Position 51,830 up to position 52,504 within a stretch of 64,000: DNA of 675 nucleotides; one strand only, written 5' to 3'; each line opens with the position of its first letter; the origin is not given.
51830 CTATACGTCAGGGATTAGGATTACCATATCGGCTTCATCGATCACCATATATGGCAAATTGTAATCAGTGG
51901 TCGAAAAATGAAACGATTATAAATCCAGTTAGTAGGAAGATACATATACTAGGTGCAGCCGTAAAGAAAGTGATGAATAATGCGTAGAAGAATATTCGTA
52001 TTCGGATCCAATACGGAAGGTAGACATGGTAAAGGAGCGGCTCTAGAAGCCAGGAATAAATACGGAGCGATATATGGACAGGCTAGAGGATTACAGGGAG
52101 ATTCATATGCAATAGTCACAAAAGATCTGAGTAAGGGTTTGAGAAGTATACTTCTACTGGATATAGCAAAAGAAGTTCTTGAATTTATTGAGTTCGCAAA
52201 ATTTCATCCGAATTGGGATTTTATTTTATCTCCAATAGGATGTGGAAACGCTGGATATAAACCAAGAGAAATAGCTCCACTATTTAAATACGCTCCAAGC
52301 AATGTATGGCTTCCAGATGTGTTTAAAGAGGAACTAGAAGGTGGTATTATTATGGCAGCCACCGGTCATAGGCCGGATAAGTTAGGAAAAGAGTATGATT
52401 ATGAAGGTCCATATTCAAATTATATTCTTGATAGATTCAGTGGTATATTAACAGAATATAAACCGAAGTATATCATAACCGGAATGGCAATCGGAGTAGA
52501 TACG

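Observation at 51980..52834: Two-domain Rossmann-like (SLOG/DprA-like) protein in the early region: candidate nucleotide-signal processing or counter-defence factor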

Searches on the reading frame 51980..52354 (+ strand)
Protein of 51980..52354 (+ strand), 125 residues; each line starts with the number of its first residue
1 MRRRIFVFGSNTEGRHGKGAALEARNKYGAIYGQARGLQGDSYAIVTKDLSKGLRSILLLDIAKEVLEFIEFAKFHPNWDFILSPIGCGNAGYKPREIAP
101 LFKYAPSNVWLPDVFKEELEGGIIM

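Call 4: search_protein_families(library=pfam, proteins=[window:51980-52354:+], max_evalue=1)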
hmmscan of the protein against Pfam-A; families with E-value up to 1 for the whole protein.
window:51980-52354:+ (125 aa): 0 families

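Call 5: search_protein_families(library=phrogs, proteins=[window:51980-52354:+], max_evalue=0.01)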
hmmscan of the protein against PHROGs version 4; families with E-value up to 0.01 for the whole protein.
window:51980-52354:+ (125 aa): 2 families
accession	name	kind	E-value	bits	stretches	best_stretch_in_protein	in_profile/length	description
phrog_2072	-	unknown function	2.2e-38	132.3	1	2-120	18-134/143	-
phrog_335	-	other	0.0003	21.1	0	68-101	154-188/422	phosphatase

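Call 6: search_protein_families(library=ncbifam, proteins=[window:51980-52354:+], max_evalue=1)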
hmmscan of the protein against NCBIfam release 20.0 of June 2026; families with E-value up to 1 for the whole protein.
window:51980-52354:+ (125 aa): 3 families
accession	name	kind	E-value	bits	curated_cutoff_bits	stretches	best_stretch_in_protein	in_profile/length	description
NF049995.1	A1S_2505_Nterm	subfamily_domain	2e-39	134.2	45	1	5-115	1-109/109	A1S_2505 family phage non-structural protein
NF000086.1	vanY_far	exception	0.12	12.1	250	1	4-47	119-161/196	D,D-peptidase/D,D-carboxypeptidase VanY-N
NF053513.1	Gtran_IagA_BgsA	equivalog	0.17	10.8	460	1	64-118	174-227/333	LTA glycolipid anchor biosynthesis glycosyltransferase, IagA/BgsA family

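Call 12: find_homologous_proteins(query=window:51980-52354:+, max_evalue=0.001)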
Query window:51980-52354:+ (125 aa): 2344 proteins with E <= 0.001 among 2354 candidates; the best 120 are listed.
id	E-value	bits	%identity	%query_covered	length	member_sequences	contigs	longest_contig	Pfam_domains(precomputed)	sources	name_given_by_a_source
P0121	1.8e-44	169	72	90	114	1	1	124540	-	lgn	-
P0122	2.4e-43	165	70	93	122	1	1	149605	-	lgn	-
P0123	9.2e-43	163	68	96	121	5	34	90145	-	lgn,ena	-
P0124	1.6e-42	162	74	89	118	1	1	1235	-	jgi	jgi:hypothetical protein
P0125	1.6e-41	159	68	90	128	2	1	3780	-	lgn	-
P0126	3.0e-41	158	61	94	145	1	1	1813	-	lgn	-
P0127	3.0e-41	158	70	90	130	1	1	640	-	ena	-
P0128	3.3e-41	158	66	94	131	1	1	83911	-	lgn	-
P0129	6.8e-41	157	66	92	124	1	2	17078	-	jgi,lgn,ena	-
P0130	9.8e-41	157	66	94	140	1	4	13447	-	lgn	-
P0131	2.0e-40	156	67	94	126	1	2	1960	-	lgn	-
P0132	3.1e-40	155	68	91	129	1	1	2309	-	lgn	-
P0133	3.9e-40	155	64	94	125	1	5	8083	-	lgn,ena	-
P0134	6.0e-40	154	63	90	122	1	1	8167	-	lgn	-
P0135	1.2e-39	153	62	94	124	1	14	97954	-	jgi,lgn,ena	jgi:hypothetical protein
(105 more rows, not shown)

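Call 24: predict_structure(alignment_id=A1)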
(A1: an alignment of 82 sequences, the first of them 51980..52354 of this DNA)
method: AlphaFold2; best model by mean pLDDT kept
length: 125 residues; sequences in the alignment: 82
mean_pLDDT: 95.5   pTM: 0.89
mean pLDDT of the five models: 95.5, 95.0, 94.9, 94.4, 91.0
residues with pLDDT >= 90: 117; 70-90: 4; 50-70: 2; < 50: 2
segments of 3 or more residues with pLDDT < 50: none
pLDDT, mean of each block of 10 residues (from residue 1): 96 95 98 98 98 97 99 99 95 97 98 97 58
secondary structure, 60 per line:
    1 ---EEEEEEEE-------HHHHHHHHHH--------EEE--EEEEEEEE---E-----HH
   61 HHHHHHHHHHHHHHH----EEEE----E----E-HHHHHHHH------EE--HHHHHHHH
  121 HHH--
elements in order: E4-11 H19-28 E37-39 E42-49 H59-75 E80-83 H95-102 H113-123

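Call 29: search_solved_structures(query=A1, max_evalue=10, show_alignments=5)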
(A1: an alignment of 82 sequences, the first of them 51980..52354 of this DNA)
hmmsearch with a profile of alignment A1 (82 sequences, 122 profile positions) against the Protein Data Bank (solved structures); distinct sequences matched with E-value up to 10: 10.
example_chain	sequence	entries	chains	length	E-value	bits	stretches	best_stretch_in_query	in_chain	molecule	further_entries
9hnh_A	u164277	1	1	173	0.067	16.4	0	92-119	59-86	Chains: A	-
4j5r_A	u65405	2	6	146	0.32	14.2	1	42-105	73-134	O-acetyl-ADP-ribose deacetylase 1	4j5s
4j5q_A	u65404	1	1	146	0.33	14.2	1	42-105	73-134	O-acetyl-ADP-ribose deacetylase 1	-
2eee_A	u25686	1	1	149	0.35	14.1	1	42-105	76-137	Uncharacterized protein C6orf130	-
2l8r_A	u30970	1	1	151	0.36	14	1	42-105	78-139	Uncharacterized protein C6orf130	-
2lgr_A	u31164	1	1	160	0.43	13.8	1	42-105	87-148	Uncharacterized protein C6orf130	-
2fg1_A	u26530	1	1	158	0.44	13.8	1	47-101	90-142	conserved hypothetical protein BT1257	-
2afc_A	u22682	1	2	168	0.48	13.6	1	47-102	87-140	conserved hypothetical protein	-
1z41_A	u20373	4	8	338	0.58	13.4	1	30-96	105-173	Probable NADH-dependent flavin oxidoreductase yqjM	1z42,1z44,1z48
5e3b_A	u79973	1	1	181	0.63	13.2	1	76-103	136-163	Macrodomain protein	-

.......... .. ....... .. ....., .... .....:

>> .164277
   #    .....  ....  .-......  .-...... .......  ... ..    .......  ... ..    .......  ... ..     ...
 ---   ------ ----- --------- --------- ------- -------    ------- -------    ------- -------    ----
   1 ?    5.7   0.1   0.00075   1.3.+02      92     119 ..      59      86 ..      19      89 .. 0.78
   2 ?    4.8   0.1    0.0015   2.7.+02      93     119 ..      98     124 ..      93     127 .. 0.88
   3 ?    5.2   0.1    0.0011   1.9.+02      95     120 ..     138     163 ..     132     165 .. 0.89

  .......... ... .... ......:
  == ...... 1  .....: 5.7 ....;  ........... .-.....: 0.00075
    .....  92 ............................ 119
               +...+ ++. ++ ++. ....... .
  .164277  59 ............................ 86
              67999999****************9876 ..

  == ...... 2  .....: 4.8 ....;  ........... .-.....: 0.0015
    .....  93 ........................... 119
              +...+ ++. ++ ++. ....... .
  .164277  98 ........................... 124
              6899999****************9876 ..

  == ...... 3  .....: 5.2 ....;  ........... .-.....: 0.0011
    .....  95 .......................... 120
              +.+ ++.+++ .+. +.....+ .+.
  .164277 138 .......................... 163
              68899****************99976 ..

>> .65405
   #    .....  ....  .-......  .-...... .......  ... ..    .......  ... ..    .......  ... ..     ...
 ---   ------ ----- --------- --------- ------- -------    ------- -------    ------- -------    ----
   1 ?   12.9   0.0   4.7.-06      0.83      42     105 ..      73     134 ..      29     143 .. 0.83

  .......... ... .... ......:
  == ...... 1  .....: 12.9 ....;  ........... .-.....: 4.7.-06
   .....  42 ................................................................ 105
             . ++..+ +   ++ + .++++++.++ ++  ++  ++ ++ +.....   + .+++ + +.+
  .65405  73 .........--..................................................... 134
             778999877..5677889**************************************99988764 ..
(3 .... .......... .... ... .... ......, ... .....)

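Call 55: search_dna_similar(query=window:51980-52339:+, collection=phages, mode=protein, max_rows=60, rows=spread, max_evalue=0.001)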
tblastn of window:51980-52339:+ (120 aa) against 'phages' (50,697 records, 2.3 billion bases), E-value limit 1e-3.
Records with a match: 471; places in all: 472; records where one place covers at least 80% of the query: 466.
Best place of each record, by identity: <60% 471.
By first word of the organism name: Pseudomonas 100; Vibrio 69; Escherichia 66; Klebsiella 24; Rhizobium 21; Achromobacter 17; Erwinia 17; Rhodobacter 16; Pectobacterium 14; Aeromonas 11; and 32 more.
By host as written in the record: - 102; Pseudomonas aeruginosa 33; Escherichia coli 26; Pseudomonas aeruginosa PAO1 18; Rhodobacter capsulatus YW1 16; Achromobacter xylosoxidans I2BC 12; Pseudomonas aeruginosa ATCC 27853 9; Klebsiella pneumoniae 9; and 128 more.
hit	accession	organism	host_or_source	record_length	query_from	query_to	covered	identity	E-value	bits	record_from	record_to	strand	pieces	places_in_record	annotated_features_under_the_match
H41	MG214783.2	Sinorhizobium phage HMSP1-Susan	Sinorhizobium meliloti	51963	5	115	93%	58.0%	1e-29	116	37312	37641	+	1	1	hypothetical protein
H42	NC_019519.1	Agrobacterium phage 7-7-1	Agrobacterium sp. H13-3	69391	5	116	93%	52.7%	1e-25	105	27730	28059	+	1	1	hypothetical protein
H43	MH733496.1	Escherichia phage PGN829.1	Escherichia coli serotype 08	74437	3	119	98%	48.7%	3e-24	101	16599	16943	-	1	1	hypothetical protein (x2)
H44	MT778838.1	Rhizobium phage V1VFA-S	-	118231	5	117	94%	50.4%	7e-28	111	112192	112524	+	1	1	hypothetical protein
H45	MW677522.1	Rhodobacter phage RcPutin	Rhodobacter capsulatus YW1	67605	5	117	94%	48.7%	1e-21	94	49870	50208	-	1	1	55: ADP-ribosyltransferase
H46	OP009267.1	Rhodobacter phage RcBigEagle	Rhodobacter capsulatus YW1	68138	5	109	88%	52.3%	7e-23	97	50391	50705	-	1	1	ADP-ribosyltransferase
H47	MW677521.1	Rhodobacter phage RcPescado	Rhodobacter capsulatus YW1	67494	5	109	88%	52.3%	6e-22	95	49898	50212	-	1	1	55: ADP-ribosyltransferase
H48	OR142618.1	Pseudomonas phage Callisto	Pseudomonas aeruginosa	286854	3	119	98%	46.2%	5e-22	95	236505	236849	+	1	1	hypothetical protein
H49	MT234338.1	Agrobacterium phage OLIVR1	Rhizogenic Agrobacterium biovar 1 ...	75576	3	111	91%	49.1%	3e-21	93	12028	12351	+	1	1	hypothetical protein (x2)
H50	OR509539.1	Pseudomonas phage PASB7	Pseudomonas aeruginosa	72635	5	111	89%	49.5%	2e-23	99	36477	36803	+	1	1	hypothetical protein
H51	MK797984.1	Pseudomonas phage vB_PaeM_PA5oct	-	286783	3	111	91%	48.6%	5e-22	95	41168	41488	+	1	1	hypothetical protein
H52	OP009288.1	Rhodobacter phage RcWhiteOak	Rhodobacter capsulatus YW1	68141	5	108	87%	50.9%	9e-21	91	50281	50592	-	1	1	ADP-ribosyltransferase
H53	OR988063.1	Pseudomonas phage vB_Pae_HMKU_23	Pseudomonas aeruginosa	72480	5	120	97%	45.0%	2e-20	90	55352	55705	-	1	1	hypothetical protein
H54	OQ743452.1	Pseudomonas phage PaVOB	Pseudomonas aeruginosa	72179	5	120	97%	45.0%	6e-20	89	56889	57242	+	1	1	none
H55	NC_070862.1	Pseudomonas phage VB_PaeP_VL1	Pseudomonas aeruginosa ATCC27853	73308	5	120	97%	44.9%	4e-22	95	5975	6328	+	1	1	hypothetical protein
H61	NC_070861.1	Kosakonia phage Kc283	Kosakonia cowanii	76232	5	109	88%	48.6%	4e-22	95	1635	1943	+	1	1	O-acetyl-ADP-ribose deacetylase 1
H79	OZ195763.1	Vibrio phage D533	Seawater and oysters mix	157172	5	118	95%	39.6%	3e-20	90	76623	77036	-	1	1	hypothetical protein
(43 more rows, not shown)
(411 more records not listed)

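Call 60: get_annotated_region(hit=H79, flank=3500)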
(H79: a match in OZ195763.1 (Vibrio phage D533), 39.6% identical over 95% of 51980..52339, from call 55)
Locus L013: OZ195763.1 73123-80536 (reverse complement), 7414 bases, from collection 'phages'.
description: Vibrio phage D533 genome assembly, chromosome: VPD533_1.
organism: Vibrio phage D533 (NCBI taxid 3105294)
taxonomy: Viruses
host: -; source: Seawater and oysters mix; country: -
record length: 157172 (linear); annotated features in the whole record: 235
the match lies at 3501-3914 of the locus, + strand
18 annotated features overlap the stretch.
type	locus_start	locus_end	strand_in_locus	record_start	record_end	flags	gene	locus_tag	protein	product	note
CDS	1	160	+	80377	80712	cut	-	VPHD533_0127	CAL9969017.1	hypothetical protein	-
CDS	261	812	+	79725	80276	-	-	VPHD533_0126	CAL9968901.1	hypothetical protein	-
CDS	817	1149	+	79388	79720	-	-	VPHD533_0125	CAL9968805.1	hypothetical protein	-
CDS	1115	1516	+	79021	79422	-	-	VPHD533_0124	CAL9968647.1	hypothetical protein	-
CDS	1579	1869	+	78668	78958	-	-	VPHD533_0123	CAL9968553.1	hypothetical protein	-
CDS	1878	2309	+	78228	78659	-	-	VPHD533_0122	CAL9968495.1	hypothetical protein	-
CDS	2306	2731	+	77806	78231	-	-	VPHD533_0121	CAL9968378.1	hypothetical protein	-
CDS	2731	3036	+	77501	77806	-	-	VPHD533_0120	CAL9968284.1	hypothetical protein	-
CDS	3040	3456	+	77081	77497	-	-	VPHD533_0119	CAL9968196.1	hypothetical protein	-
CDS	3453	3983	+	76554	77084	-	-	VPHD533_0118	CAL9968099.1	hypothetical protein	-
CDS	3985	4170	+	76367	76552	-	-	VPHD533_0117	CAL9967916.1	Lar-like restriction alleviation protein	-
CDS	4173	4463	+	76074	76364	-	-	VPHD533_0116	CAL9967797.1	hypothetical protein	-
CDS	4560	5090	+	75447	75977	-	-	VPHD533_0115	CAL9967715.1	hypothetical protein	-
CDS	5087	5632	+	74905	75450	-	-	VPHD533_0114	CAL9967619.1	hypothetical protein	-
CDS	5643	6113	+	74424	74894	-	-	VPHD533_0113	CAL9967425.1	hypothetical protein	-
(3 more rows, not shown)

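Call 61: get_annotated_region(hit=H61, flank=3500)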
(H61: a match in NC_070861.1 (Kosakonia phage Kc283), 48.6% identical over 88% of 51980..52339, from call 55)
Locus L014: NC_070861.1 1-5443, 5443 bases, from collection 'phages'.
description: Kosakonia phage Kc283, complete genome.
organism: Kosakonia phage Kc283 (NCBI taxid 2863195)
taxonomy: Viruses; Duplodnaviria; Heunggongvirae; Uroviricota; Caudoviricetes; Schitoviridae; Cbunavirus; Cbunavirus Kc283
host: Kosakonia cowanii; source: -; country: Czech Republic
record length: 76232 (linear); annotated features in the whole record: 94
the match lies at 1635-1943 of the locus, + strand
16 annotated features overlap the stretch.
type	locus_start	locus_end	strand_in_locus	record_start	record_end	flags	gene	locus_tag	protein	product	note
CDS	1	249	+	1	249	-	-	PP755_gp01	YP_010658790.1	hypothetical protein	-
CDS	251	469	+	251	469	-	-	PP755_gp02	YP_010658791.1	hypothetical protein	-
CDS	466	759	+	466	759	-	-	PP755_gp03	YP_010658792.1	hypothetical protein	-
CDS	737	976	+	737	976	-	-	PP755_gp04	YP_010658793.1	hypothetical protein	-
CDS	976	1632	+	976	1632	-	-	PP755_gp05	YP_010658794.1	hypothetical protein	-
CDS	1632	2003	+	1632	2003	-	-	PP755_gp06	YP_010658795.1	O-acetyl-ADP-ribose deacetylase 1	-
CDS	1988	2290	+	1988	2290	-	-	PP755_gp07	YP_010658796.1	hypothetical protein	-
CDS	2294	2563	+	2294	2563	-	-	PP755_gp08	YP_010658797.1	hypothetical protein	-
CDS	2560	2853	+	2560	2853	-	-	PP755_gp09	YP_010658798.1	hypothetical protein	-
CDS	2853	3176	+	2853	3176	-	-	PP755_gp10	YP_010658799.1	hypothetical protein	-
CDS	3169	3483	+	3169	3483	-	-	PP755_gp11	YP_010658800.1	putative polyprotein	-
CDS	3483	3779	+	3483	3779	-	-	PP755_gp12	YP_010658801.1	putative coat protein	-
CDS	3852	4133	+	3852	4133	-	-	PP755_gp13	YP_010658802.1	hypothetical protein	-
CDS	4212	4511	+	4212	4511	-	-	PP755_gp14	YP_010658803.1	toxin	-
CDS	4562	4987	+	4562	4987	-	-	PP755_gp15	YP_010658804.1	hypothetical protein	-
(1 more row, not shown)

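Call 80: search_protein_families(library=padloc, proteins=[window:51980-52354:+], max_evalue=1)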
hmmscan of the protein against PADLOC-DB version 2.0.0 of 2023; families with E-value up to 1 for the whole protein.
window:51980-52354:+ (125 aa): 0 families
